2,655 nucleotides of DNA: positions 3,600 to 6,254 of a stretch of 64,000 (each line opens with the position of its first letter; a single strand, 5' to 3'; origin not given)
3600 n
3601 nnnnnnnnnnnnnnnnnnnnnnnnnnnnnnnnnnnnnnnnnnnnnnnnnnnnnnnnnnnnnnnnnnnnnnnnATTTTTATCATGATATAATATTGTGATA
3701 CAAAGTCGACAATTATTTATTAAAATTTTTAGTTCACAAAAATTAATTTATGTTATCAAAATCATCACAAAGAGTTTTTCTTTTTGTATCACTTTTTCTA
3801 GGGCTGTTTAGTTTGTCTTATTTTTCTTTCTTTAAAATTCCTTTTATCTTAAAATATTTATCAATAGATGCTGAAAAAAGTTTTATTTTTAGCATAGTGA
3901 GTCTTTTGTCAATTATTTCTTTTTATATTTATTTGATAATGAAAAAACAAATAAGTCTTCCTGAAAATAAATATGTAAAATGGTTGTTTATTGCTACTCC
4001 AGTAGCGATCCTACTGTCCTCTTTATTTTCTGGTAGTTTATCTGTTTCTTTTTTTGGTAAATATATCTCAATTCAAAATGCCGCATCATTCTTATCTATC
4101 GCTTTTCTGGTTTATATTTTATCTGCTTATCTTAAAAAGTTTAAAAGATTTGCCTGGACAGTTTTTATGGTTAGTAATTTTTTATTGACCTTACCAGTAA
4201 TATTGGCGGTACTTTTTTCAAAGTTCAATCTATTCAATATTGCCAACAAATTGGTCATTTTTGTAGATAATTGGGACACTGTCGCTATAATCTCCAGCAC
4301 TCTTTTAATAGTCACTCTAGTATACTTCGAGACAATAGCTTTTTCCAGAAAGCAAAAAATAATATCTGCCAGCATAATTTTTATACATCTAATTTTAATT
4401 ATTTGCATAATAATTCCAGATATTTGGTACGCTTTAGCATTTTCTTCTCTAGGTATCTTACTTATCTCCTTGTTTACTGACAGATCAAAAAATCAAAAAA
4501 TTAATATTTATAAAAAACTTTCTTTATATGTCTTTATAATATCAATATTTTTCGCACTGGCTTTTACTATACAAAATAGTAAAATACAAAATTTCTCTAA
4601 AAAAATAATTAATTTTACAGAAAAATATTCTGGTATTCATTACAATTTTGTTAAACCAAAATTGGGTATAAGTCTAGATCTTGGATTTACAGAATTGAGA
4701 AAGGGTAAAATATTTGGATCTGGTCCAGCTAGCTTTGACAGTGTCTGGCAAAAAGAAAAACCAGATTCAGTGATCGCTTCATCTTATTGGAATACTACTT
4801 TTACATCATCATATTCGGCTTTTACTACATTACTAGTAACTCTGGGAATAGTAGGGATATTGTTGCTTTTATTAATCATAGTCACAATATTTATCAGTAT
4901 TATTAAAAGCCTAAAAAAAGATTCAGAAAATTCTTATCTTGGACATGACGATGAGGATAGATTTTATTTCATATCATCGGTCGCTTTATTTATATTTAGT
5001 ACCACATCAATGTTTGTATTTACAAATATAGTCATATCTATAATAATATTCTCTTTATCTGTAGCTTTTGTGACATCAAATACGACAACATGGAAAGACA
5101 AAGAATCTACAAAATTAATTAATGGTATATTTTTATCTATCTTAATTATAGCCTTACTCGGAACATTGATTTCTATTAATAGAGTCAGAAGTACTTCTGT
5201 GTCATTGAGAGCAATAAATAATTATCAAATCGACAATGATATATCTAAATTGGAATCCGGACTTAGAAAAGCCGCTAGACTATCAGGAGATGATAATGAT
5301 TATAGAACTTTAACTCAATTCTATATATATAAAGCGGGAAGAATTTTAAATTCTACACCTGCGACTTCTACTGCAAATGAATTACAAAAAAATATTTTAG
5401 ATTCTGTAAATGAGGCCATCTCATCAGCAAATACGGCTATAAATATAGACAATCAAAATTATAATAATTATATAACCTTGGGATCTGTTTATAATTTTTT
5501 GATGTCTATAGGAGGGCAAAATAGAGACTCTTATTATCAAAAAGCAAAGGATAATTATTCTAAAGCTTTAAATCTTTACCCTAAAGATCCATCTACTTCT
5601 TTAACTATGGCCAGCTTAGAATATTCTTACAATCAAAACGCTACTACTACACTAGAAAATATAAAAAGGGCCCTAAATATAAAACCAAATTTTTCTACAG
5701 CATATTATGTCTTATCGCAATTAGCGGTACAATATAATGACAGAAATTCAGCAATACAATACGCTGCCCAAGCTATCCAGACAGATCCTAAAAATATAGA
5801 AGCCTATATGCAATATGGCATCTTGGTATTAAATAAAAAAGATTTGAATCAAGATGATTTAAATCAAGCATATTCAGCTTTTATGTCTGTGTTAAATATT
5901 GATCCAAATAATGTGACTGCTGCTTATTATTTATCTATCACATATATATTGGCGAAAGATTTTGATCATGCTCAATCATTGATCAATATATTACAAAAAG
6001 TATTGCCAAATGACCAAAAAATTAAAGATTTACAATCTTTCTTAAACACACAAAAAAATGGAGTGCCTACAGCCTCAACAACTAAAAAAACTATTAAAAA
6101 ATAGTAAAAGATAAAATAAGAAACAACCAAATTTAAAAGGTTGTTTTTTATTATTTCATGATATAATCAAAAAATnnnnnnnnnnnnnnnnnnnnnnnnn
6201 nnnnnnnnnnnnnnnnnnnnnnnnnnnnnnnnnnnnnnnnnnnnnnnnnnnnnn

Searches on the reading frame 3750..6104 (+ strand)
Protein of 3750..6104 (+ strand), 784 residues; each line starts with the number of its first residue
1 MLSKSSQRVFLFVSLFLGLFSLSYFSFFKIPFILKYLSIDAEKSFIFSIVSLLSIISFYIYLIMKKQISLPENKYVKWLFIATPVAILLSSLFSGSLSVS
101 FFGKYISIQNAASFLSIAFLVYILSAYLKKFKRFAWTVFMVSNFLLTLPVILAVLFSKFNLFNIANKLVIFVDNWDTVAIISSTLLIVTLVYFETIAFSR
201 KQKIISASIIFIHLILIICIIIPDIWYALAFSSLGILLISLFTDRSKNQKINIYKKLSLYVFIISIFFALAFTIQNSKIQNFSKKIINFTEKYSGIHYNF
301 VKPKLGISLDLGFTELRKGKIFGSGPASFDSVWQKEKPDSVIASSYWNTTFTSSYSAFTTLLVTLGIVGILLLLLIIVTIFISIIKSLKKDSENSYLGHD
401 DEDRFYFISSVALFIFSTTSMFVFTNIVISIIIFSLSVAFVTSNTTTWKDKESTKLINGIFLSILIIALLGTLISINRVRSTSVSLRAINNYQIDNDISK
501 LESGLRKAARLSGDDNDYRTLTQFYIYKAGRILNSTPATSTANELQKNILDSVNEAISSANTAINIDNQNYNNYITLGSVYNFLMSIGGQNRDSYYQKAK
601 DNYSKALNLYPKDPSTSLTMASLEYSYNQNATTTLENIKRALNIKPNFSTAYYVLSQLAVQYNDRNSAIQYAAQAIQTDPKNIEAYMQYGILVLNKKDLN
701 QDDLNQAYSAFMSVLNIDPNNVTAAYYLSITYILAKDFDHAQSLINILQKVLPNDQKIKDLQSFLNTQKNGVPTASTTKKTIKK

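Call 59: search_protein_families(library=pfam, proteins=[window:3750-6104:+], max_evalue=0.00001)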
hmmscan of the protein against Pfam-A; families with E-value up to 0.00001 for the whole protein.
window:3750-6104:+ (784 aa): 3 families
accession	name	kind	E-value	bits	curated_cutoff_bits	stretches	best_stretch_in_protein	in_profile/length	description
PF14559.12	TPR_19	-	1.9e-13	51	25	1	701-762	4-65/68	Tetratricopeptide repeat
PF23914.1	TPR_CcmH_CycH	-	6.3e-10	39.5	42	1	639-757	40-156/158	Cytochrome c-type biogenesis protein H TPR domain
PF07719.23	TPR_2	-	2.2e-06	27.8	27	0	651-682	3-34/34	Tetratricopeptide repeat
